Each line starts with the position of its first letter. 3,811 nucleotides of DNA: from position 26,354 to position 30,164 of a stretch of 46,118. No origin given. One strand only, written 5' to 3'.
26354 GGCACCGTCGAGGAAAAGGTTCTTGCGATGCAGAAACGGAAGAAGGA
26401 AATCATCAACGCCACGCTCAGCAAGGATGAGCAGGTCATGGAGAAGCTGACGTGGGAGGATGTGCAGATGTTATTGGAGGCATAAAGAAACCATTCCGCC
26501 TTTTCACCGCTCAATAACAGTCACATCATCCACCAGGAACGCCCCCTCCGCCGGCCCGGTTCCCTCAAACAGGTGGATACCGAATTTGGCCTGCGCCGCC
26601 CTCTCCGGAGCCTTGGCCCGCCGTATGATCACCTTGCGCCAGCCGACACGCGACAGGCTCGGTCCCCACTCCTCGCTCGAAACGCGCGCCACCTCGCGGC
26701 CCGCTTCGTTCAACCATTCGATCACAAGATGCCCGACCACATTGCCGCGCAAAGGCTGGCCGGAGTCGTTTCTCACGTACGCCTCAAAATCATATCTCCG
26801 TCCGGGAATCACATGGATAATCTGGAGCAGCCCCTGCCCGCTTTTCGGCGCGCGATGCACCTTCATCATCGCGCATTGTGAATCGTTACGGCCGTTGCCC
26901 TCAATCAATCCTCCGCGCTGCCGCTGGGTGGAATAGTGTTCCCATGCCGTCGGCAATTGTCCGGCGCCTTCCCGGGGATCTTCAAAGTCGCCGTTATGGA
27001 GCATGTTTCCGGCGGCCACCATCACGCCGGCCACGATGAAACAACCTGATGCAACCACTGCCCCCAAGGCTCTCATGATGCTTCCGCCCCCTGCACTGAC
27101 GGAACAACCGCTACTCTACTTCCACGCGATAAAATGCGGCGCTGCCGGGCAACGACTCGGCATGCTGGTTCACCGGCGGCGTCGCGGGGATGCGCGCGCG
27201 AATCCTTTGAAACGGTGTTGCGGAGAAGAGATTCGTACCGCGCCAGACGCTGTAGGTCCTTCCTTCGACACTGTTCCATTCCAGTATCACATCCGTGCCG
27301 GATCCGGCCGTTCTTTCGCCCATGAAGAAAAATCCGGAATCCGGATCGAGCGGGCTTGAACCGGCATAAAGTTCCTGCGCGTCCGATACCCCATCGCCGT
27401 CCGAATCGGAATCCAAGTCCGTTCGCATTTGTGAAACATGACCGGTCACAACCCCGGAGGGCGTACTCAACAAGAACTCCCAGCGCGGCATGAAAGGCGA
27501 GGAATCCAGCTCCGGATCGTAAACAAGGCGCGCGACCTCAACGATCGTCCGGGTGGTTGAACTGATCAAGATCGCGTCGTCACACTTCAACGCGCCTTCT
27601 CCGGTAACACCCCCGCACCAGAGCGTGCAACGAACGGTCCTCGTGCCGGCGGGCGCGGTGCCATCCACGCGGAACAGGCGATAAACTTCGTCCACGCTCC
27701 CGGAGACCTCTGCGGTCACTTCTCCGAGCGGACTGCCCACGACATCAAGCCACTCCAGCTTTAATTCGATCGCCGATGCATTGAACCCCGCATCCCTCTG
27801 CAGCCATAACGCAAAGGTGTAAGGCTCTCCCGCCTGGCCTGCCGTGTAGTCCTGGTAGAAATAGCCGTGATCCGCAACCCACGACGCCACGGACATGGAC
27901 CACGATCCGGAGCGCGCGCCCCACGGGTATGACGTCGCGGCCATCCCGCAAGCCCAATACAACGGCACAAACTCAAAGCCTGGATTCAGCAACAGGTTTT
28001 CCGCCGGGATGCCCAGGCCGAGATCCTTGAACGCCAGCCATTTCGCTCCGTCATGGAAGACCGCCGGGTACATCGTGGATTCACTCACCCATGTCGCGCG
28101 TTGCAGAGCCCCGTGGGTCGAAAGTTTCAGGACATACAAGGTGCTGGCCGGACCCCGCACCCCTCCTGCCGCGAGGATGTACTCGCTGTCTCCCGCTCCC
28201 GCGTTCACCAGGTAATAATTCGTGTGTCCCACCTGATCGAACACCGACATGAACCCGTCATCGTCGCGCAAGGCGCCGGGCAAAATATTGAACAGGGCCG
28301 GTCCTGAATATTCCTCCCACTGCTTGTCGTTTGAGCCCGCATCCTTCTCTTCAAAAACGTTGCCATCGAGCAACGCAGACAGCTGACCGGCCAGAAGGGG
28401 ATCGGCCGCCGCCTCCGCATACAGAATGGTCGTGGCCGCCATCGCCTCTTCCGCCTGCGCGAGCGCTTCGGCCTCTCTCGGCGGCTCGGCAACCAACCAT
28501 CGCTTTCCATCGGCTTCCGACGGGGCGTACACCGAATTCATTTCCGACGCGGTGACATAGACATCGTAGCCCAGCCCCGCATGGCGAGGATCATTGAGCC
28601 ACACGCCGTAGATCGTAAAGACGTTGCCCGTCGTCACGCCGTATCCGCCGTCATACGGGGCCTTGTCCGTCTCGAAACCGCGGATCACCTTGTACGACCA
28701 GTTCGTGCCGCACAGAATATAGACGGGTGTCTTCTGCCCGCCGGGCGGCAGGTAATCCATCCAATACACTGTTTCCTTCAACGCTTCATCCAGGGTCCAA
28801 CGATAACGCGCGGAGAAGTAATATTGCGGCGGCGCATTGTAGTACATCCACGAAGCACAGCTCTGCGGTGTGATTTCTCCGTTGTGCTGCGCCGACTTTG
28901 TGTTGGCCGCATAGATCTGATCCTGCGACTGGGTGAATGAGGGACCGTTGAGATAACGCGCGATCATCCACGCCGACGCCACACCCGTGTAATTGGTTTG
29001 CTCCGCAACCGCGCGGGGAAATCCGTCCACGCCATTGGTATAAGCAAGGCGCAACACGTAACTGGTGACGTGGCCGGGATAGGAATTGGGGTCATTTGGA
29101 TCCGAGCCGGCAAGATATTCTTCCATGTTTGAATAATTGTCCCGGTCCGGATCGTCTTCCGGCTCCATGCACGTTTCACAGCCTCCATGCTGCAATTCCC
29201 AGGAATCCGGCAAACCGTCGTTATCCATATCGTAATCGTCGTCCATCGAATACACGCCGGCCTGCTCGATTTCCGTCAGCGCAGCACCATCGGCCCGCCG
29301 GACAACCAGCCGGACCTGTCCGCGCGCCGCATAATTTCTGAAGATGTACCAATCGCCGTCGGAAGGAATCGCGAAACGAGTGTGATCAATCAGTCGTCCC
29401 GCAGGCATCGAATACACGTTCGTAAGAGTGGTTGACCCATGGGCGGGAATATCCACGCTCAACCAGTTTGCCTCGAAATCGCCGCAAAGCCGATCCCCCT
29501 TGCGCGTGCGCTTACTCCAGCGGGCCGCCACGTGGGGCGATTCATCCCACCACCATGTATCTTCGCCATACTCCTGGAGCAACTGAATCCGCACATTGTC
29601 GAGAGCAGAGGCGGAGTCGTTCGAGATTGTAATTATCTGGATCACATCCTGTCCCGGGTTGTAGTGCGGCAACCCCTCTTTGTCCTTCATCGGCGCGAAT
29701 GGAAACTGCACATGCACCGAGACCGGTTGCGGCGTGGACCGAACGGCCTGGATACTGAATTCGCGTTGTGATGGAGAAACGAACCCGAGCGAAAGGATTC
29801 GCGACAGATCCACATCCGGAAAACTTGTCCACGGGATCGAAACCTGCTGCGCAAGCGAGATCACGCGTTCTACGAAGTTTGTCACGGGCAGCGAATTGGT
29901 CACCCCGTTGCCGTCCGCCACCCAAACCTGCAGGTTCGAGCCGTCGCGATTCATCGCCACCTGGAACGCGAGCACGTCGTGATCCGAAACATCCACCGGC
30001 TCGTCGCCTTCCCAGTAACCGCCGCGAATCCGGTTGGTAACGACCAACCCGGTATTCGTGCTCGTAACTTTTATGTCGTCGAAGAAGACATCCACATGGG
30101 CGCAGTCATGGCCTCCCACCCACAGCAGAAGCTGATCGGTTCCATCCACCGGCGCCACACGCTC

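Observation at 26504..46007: Side-by-side duplicated three-gene module: LacI regulator, divergent giant multi-CBM secreted protein, and a small stand-alone CBM-like partner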

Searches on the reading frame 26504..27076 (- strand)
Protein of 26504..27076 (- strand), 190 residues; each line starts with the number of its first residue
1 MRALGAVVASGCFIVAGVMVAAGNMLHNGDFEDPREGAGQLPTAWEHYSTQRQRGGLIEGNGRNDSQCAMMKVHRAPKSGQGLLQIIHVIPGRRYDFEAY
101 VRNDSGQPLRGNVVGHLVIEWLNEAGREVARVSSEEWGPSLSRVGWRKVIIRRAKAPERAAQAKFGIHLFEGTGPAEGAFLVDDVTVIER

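Call 7: search_protein_families(library=pfam, proteins=[window:26504-27076:-], max_evalue=0.01)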
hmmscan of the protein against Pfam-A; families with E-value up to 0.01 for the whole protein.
window:26504-27076:- (190 aa): 1 family
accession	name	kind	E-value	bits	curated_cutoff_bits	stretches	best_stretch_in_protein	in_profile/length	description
PF02018.23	CBM_4_9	-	0.0004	21.2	25.9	1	23-110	1-82/136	Carbohydrate binding domain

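Call 13: search_protein_families(library=ncbifam, proteins=[window:26504-27076:-], max_evalue=0.1)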
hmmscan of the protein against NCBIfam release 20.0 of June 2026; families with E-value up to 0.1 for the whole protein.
window:26504-27076:- (190 aa): 1 family
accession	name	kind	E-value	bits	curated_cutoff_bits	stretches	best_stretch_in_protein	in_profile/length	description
NF033675.1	NTTRR-F1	subfamily_domain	0.014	15.5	70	1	83-188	49-153/155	NTTRR-F1 domain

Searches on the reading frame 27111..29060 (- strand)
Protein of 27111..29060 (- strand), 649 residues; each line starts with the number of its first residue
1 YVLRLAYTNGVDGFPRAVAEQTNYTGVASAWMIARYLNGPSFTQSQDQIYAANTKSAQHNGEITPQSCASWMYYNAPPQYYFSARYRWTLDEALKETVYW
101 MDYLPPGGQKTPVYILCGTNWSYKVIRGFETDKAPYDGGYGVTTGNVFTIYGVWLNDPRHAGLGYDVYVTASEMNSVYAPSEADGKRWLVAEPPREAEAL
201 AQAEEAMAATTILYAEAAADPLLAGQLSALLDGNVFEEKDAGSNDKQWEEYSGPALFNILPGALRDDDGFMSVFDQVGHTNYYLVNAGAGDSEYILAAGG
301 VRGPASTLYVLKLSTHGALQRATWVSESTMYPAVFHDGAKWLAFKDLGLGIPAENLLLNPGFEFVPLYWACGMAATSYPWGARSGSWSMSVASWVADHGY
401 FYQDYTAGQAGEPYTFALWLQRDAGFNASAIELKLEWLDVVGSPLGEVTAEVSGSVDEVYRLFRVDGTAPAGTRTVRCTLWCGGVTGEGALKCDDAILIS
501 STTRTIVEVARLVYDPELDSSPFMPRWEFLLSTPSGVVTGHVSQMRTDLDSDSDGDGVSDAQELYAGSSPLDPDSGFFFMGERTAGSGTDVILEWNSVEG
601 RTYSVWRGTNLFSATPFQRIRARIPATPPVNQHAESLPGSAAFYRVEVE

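Call 53: search_protein_families(library=pfam, proteins=[window:27111-29060:-], max_evalue=10)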
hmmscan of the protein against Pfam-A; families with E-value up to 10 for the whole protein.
window:27111-29060:- (649 aa): 1 family
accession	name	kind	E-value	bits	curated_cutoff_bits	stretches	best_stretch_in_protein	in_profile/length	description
PF18884.5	TSP3_bac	-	2e-05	24.8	25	1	552-573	1-22/22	Bacterial TSP3 repeat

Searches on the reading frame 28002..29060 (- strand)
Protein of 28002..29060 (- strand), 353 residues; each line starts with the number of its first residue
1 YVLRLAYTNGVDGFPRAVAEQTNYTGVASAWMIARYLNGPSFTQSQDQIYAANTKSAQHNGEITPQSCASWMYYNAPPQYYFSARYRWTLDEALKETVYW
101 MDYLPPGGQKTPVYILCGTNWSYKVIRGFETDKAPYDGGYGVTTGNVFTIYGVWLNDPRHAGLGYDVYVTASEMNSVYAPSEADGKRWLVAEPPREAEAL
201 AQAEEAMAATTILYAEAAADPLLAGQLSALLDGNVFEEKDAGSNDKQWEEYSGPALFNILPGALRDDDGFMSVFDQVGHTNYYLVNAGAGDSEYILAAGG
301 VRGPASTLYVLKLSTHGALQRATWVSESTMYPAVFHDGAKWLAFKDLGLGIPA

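Call 99: search_solved_structures(query=window:28002-29060:-, max_evalue=5)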
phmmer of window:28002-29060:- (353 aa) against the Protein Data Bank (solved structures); distinct sequences matched with E-value up to 5: 2.
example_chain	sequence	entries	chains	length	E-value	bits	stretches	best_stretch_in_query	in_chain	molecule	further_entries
6m4c_A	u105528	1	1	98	1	11.6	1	222-271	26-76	C. albicans actin interacting protein Aip5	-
1ugs_A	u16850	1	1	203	1.1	11.4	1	43-89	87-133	Nitrile Hydratase alpha subunit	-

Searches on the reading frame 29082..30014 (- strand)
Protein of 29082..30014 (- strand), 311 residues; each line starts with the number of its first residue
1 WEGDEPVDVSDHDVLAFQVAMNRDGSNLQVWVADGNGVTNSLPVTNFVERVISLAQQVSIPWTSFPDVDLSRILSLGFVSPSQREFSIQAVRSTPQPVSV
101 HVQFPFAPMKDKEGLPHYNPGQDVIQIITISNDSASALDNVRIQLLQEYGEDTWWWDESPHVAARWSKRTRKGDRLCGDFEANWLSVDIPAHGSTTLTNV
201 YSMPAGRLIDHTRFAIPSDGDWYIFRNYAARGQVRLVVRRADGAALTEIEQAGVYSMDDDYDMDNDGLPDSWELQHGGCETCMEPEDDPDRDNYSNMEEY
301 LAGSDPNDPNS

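Call 53: search_protein_families(library=pfam, proteins=[window:29082-30014:-], max_evalue=10)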
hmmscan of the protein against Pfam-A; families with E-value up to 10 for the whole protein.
window:29082-30014:- (311 aa): 1 family
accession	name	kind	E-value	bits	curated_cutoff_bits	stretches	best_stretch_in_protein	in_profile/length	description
PF18884.5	TSP3_bac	-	4.9e-07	29.9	25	2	262-277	1-16/22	Bacterial TSP3 repeat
